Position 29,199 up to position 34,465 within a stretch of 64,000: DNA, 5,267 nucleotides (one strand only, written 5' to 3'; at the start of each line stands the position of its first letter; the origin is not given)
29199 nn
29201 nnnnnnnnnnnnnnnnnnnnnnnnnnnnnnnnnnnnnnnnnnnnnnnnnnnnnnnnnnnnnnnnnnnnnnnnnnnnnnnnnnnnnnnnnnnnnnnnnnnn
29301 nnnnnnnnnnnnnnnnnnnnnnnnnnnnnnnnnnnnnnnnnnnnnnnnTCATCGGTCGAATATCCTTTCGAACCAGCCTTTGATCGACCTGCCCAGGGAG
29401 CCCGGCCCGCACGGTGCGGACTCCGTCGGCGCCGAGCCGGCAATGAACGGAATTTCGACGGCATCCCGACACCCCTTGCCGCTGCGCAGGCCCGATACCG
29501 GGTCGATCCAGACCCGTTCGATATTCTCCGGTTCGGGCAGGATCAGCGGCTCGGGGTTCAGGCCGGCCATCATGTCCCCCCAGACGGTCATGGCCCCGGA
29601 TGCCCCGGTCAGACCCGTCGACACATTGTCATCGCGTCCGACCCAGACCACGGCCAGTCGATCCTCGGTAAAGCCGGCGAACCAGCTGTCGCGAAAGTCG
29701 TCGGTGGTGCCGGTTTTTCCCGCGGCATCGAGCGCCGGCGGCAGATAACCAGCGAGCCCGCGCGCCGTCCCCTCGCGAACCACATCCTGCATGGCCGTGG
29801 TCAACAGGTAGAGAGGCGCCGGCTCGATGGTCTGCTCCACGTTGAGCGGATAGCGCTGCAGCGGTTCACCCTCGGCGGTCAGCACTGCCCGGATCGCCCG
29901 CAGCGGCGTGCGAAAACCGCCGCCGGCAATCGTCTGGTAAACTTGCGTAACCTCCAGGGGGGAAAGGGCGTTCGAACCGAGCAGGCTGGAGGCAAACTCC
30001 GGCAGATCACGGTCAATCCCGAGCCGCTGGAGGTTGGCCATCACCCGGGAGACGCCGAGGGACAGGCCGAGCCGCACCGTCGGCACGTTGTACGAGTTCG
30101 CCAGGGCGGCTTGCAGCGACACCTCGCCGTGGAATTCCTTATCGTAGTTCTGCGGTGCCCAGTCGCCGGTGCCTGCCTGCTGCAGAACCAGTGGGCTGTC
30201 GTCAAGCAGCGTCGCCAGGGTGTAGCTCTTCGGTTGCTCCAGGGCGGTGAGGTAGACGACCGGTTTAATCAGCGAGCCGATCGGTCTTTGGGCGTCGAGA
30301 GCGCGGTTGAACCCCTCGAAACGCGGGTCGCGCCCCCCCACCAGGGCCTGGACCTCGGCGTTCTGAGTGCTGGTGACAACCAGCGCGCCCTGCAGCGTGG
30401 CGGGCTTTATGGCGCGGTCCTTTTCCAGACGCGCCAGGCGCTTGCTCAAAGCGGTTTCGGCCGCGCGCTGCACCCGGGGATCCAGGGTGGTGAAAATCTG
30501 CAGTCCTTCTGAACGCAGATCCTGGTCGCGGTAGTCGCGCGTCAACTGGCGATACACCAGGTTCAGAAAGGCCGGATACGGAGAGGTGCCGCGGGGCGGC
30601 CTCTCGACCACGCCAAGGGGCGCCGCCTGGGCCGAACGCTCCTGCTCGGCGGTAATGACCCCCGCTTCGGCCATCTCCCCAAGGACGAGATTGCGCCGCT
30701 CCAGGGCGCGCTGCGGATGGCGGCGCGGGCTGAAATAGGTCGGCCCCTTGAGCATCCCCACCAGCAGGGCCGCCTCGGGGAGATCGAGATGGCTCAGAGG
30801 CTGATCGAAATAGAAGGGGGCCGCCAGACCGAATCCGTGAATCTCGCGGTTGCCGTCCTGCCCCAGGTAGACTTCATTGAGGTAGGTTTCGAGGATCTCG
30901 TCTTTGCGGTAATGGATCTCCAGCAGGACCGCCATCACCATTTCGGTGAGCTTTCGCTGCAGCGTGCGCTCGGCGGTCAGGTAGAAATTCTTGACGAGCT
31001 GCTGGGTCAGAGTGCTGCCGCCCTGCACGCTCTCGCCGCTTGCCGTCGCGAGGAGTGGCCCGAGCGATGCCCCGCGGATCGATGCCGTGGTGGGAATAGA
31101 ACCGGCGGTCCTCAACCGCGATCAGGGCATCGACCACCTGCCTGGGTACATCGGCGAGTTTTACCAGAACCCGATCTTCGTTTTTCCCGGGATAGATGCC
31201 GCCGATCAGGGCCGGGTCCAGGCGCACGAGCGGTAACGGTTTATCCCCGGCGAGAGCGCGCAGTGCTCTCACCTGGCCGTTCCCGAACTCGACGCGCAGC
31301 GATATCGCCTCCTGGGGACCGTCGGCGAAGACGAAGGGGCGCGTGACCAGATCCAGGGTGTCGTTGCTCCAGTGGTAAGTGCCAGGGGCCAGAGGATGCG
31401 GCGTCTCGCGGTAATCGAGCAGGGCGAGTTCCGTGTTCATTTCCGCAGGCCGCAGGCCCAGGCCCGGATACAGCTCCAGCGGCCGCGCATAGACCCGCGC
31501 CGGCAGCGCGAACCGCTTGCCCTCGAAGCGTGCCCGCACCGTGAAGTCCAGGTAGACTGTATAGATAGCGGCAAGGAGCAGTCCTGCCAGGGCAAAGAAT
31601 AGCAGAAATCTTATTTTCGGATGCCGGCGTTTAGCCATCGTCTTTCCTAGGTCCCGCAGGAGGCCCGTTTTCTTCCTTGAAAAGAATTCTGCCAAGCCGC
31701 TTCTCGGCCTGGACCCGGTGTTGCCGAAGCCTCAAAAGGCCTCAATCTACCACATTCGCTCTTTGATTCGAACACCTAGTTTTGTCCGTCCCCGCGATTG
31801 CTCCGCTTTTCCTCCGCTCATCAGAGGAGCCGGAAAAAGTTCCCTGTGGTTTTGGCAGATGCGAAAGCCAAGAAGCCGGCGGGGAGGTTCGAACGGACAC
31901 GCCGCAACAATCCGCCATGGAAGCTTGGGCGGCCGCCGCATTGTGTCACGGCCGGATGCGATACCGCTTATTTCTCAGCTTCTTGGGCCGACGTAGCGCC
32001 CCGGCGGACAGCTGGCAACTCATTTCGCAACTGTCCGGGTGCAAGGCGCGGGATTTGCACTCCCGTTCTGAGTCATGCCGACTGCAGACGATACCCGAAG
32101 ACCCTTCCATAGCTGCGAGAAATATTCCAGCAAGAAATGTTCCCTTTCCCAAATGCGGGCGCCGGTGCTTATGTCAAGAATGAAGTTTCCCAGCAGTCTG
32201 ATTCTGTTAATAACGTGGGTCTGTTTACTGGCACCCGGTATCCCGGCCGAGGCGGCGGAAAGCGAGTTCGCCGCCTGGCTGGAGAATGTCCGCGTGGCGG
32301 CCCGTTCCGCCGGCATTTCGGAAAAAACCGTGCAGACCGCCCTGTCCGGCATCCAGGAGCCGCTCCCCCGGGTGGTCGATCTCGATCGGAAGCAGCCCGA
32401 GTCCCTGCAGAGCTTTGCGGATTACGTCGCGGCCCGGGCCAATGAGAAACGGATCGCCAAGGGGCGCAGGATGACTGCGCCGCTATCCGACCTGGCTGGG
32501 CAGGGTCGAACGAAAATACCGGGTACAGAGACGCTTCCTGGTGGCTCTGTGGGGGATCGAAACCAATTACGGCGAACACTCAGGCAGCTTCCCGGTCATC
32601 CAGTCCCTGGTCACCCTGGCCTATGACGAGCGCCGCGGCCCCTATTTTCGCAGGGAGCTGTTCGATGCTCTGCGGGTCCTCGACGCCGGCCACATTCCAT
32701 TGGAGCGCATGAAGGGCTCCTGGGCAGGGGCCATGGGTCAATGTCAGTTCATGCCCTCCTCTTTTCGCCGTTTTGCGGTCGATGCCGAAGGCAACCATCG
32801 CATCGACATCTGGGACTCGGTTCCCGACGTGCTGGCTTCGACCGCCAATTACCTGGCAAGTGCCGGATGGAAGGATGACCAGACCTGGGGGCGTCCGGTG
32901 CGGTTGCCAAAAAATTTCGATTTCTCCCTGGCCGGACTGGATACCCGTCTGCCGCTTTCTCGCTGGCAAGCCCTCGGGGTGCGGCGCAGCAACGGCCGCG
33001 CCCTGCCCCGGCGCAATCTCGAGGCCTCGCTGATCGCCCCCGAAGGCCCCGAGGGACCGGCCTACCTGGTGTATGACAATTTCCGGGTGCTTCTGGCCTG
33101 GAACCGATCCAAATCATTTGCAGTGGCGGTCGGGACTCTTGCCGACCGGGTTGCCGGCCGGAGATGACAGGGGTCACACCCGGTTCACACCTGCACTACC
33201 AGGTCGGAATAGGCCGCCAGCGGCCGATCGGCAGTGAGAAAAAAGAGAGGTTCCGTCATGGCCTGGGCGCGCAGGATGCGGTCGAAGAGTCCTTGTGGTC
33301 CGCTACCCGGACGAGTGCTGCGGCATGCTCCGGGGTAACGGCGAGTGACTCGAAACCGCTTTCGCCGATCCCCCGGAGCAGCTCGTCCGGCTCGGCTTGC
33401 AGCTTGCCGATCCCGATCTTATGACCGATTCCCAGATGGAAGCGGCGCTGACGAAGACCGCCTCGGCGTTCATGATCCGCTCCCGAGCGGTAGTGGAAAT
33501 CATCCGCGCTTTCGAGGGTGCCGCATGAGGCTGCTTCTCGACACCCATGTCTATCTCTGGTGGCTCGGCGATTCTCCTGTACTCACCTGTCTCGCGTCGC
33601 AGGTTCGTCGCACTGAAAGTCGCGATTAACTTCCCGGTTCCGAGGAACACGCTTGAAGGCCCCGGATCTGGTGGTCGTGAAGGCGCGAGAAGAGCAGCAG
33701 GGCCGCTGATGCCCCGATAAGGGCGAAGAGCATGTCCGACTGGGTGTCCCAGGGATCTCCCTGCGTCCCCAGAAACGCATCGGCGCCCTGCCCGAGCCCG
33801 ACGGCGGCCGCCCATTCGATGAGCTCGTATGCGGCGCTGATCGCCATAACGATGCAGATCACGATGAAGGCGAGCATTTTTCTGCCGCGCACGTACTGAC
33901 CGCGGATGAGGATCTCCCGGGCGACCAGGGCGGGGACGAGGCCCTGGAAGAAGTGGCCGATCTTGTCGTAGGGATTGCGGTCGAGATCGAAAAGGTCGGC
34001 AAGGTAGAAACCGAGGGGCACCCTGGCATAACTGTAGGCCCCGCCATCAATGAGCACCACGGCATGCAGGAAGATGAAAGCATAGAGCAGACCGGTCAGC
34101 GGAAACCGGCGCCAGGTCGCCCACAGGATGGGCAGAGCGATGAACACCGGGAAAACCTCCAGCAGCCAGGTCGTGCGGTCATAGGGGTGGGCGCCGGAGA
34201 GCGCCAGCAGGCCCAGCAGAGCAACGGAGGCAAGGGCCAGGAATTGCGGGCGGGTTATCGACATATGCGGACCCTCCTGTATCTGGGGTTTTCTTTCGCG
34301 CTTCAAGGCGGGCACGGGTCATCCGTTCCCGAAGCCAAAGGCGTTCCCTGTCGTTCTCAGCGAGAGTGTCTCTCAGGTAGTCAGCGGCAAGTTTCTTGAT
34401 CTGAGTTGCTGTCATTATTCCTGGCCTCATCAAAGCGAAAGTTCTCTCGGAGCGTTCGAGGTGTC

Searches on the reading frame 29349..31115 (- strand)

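Call 41: search_protein_families(library=pfam, proteins=[window:29349-31115:-], max_evalue=0.001)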
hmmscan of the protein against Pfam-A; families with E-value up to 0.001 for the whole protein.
window:29349-31115:- (588 aa): 2 families
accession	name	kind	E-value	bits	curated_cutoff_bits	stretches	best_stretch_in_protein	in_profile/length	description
PF00912.28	Transgly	-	3.9e-42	144.1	27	1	24-148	56-177/178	Transglycosylase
PF00905.27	Transpeptidase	-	7.3e-24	84.9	22.1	1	243-485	1-267/299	Penicillin binding protein transpeptidase domain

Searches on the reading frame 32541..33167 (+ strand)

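Call 41: search_protein_families(library=pfam, proteins=[window:32541-33167:+], max_evalue=0.001)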
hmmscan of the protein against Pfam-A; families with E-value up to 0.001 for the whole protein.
window:32541-33167:+ (208 aa): 1 family
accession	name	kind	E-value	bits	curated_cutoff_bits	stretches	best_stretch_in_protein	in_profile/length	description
PF13406.11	SLT_2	-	1.6e-84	284.1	24.3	1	1-202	92-292/292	Transglycosylase SLT domain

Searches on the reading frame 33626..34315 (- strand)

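Call 41: search_protein_families(library=pfam, proteins=[window:33626-34315:-], max_evalue=0.001)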
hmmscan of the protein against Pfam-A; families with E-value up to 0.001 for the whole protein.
window:33626-34315:- (229 aa): 1 family
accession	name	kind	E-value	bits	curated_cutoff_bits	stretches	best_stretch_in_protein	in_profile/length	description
PF09997.14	DUF2238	-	2.6e-55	186.5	26.4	1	59-198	2-140/140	Predicted membrane protein (DUF2238)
